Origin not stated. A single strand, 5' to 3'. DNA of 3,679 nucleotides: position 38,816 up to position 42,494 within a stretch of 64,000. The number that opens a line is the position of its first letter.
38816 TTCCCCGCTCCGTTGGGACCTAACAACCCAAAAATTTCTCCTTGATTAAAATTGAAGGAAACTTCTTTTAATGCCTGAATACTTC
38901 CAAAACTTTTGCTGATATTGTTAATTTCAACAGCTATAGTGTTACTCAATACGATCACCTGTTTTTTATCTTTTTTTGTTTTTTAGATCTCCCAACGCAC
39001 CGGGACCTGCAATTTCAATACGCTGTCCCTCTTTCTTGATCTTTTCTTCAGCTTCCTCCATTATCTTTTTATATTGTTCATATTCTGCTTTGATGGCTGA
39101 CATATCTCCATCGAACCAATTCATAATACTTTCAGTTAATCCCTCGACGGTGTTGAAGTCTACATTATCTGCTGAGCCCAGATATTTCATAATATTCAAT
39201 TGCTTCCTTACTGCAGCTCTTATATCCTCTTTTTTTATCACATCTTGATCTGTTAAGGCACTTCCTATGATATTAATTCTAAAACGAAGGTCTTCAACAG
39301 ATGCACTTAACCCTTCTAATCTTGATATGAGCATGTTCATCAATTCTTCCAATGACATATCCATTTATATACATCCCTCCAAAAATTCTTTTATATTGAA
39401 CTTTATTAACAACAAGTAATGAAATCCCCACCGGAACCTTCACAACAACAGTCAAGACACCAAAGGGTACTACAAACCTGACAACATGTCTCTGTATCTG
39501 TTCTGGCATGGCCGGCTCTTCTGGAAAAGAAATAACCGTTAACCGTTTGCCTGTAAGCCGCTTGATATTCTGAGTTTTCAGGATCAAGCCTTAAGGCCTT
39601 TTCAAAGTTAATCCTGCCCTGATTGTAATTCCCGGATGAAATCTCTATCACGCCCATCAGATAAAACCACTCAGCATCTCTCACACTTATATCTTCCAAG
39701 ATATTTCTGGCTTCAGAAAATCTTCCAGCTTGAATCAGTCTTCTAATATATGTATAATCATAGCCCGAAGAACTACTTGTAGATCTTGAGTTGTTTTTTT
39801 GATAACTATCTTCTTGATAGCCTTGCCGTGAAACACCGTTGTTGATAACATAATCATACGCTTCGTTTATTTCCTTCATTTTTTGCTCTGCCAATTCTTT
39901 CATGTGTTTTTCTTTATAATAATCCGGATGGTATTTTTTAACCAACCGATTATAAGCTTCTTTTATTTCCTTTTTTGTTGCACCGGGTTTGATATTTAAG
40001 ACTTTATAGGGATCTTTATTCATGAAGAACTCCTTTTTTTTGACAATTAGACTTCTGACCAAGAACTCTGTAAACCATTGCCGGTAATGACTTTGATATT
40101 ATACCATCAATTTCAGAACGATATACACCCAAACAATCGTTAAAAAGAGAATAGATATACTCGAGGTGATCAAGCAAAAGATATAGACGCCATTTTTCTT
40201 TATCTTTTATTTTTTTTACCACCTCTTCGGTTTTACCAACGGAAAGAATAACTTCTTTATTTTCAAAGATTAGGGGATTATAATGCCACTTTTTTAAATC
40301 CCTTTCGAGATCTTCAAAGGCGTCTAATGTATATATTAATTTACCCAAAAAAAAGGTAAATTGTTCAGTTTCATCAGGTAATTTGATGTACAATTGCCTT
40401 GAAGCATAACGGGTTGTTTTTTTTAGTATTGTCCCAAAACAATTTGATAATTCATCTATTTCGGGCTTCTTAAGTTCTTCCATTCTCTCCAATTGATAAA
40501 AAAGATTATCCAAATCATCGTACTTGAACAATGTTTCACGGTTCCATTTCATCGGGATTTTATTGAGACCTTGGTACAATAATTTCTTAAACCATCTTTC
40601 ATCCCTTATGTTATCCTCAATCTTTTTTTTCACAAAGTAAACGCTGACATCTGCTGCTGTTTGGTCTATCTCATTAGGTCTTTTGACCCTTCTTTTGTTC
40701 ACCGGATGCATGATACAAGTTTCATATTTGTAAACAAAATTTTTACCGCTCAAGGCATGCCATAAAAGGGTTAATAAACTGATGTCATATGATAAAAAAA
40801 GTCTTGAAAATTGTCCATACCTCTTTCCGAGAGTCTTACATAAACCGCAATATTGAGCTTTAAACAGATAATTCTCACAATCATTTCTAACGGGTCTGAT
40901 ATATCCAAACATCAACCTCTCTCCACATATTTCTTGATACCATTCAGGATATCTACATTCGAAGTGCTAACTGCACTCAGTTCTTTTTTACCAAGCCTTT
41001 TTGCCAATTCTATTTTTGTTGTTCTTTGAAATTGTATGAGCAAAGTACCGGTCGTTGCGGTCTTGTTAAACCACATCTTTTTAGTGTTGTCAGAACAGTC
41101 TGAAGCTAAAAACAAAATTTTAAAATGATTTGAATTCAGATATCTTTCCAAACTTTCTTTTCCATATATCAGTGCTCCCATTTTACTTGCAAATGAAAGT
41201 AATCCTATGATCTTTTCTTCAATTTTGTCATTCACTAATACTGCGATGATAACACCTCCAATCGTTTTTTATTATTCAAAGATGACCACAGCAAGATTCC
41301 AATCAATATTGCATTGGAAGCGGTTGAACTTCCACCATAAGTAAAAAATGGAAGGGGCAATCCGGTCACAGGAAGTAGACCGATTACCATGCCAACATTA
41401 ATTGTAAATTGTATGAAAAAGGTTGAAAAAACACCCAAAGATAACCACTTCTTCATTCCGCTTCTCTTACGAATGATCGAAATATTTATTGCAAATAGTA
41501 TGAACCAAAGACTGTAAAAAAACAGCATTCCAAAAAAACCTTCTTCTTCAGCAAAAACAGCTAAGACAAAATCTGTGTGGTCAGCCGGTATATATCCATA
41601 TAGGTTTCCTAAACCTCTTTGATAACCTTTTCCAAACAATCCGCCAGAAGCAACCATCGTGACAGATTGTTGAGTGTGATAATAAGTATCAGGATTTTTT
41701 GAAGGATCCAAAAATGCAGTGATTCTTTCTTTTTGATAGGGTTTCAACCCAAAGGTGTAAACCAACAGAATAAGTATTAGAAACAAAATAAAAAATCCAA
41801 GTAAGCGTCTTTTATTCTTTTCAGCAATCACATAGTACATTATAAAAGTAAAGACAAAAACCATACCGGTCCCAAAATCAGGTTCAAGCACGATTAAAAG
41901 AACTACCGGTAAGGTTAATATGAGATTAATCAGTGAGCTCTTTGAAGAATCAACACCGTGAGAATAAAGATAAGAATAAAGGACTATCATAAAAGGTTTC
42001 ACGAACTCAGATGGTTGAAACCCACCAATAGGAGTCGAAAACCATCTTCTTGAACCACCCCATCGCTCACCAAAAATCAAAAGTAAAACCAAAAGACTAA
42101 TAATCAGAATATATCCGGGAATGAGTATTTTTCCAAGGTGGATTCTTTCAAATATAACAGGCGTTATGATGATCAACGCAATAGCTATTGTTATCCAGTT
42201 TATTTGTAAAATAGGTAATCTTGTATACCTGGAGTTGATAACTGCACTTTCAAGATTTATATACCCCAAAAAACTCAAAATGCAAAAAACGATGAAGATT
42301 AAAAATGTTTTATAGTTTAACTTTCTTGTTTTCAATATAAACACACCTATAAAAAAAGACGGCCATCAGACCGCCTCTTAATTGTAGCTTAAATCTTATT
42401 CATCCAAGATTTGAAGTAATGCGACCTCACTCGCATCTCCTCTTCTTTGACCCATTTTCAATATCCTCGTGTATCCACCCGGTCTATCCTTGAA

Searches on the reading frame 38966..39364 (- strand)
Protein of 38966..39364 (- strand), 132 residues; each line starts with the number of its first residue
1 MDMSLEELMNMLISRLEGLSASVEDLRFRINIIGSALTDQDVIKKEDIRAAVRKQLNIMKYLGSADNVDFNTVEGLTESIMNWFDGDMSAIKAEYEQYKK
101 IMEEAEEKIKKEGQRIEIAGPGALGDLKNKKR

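Call 3: search_protein_families(library=pfam, proteins=[window:38966-39364:-], max_evalue=1)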
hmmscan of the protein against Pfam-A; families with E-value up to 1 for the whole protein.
window:38966-39364:- (132 aa): 4 families
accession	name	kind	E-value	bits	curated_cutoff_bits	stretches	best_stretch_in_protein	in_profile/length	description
PF03176.21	MMPL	-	0.093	12.1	20.5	1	91-124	100-133/333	MMPL family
PF05377.16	FlaC_arch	-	0.13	13.1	27.8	0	78-111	6-39/55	Flagella accessory protein C (FlaC)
PF20503.3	DUF6730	-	0.45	11.9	27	0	84-116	37-69/82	Family of unknown function (DUF6730)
PF19063.5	DUF5759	-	0.99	9.7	25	0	91-112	14-35/71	Family of unknown function (DUF5759)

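Call 4: search_protein_families(library=ncbifam, proteins=[window:38966-39364:-], max_evalue=1)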
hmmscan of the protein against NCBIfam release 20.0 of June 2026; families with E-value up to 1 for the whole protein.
window:38966-39364:- (132 aa): 3 families
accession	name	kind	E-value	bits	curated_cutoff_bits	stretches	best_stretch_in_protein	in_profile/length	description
NF041291.1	StbC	equivalog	0.027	14.8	100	1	78-117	9-48/122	plasmid stabilization protein StbC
NF047350.1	aureusi_NRPS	equivalog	0.038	10.8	2500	1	40-116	1375-1451/2373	aureusimine non-ribosomal peptide synthetase AusA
NF007626.0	PRK10286.1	equivalog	0.11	12.6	192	0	43-92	29-78/171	methylated-DNA--[protein]-cysteine S-methyltransferase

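Call 59: search_protein_families(library=padloc, proteins=[window:38966-39364:-], max_evalue=0.01)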
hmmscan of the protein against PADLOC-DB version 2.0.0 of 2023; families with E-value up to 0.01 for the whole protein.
window:38966-39364:- (132 aa): 1 family
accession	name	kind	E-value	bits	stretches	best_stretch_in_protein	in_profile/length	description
PDLC04202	HEC-01B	-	8e-05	20.8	1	6-105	39-136/204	-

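Call 89: search_solved_structures(query=A4, max_evalue=1)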
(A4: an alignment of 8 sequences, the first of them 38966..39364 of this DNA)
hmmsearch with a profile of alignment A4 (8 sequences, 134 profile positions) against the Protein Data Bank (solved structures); distinct sequences matched with E-value up to 1: 5.
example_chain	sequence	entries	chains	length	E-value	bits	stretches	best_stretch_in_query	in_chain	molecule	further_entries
5hfm_A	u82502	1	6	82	0.014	18.5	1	50-113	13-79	Envelope glycoprotein gp160,gp41 CHR region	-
5hfl_A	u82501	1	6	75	0.017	18.2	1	52-113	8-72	Envelope glycoprotein,gp41 CHR region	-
2byk_B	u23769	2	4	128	0.098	15.8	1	23-118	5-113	CHRAC-14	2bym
2kjg_A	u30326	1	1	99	0.19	14.9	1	49-106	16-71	Archaeal protein SSO6904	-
8eqb_B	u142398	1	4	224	0.99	12.5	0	1-48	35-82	Terminal nucleotidyltransferase 5C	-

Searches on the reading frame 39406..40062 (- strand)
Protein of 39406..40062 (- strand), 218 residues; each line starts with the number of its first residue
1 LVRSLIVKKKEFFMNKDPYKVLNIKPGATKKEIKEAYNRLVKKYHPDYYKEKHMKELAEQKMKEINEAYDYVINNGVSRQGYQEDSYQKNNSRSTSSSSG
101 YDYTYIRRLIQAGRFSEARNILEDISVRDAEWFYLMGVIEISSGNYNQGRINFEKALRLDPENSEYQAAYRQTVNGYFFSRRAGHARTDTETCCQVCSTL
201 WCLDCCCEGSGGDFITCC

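Call 3: search_protein_families(library=pfam, proteins=[window:39406-40062:-], max_evalue=1)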
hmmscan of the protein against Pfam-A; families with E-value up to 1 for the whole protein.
window:39406-40062:- (218 aa): 17 families
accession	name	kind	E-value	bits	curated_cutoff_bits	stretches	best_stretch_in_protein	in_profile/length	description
PF00226.36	DnaJ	-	3e-15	56.5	27.8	1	17-80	1-60/63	DnaJ domain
PF07719.23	TPR_2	-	3.4e-06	27.2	27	1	130-163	1-34/34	Tetratricopeptide repeat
PF13428.12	TPR_14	-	2.7e-05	24.9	23.5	0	103-127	5-29/44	Tetratricopeptide repeat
PF14559.12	TPR_19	-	9.5e-05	23.1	25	1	104-130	30-56/68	Tetratricopeptide repeat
PF00515.34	TPR_1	-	0.00058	20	27.8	1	130-163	1-34/34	Tetratricopeptide repeat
PF23914.1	TPR_CcmH_CycH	-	0.00075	19.8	42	1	129-173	49-93/158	Cytochrome c-type biogenesis protein H TPR domain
PF13181.12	TPR_8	-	0.0013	19.2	25.7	1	133-163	4-34/34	Tetratricopeptide repeat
PF20092.4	DUF6483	-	0.041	14.7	24.1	1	77-124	22-69/119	Family of unknown function (DUF6483)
PF13429.12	TPR_15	-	0.054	13.3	26.2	1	35-170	65-186/280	Tetratricopeptide repeat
PF13432.12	TPR_16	-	0.08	13.9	32.7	0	107-163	5-64/65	Tetratricopeptide repeat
PF17326.7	DUF5365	-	0.085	13.7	26.3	1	20-70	2-52/116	Family of unknown function (DUF5365)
PF13174.12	TPR_6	-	0.11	13.6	26.3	0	32-44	18-30/33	Tetratricopeptide repeat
PF16918.11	PknG_TPR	-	0.13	11.5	27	1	91-159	86-157/340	Protein kinase G tetratricopeptide repeat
PF13424.12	TPR_12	-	0.17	12.6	30.1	0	133-160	6-33/77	Tetratricopeptide repeat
PF13371.12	TPR_9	-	0.23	12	35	1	128-166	27-65/73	Tetratricopeptide repeat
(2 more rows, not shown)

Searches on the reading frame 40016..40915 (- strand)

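Call 3: search_protein_families(library=pfam, proteins=[window:40016-40915:-], max_evalue=1)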
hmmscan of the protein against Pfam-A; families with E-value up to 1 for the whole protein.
window:40016-40915:- (299 aa): 2 families
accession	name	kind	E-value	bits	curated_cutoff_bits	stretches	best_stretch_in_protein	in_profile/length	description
PF18937.5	DUF5685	-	3e-51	174.9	26.7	1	2-248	1-239/272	Family of unknown function (DUF5685)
PF24942.1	Fn3_Dep-1_1st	-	0.22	12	26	1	164-209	3-48/96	Dep-1 first Fn3-like domain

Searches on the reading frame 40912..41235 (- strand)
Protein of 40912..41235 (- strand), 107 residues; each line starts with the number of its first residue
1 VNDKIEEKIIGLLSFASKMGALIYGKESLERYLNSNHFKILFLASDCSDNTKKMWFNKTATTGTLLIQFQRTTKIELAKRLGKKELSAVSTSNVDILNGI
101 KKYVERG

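Call 68: search_protein_families(library=pfam, proteins=[window:40912-41235:-], max_evalue=0.0001)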
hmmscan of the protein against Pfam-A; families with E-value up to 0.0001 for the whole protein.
window:40912-41235:- (107 aa): 1 family
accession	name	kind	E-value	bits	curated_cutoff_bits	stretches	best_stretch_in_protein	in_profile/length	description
PF01248.31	Ribosomal_L7Ae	-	4.2e-05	23.6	22.1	1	9-89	3-82/95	Ribosomal protein L7Ae/L30e/S12e/Gadd45 family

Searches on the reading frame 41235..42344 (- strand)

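Call 68: search_protein_families(library=pfam, proteins=[window:41235-42344:-], max_evalue=0.0001)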
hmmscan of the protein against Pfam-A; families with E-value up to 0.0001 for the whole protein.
window:41235-42344:- (369 aa): 1 family
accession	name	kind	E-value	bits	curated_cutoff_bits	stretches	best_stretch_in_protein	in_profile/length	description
PF01098.24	FTSW_RODA_SPOVE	-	1e-69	235.7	26.4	1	15-355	3-351/356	Cell cycle protein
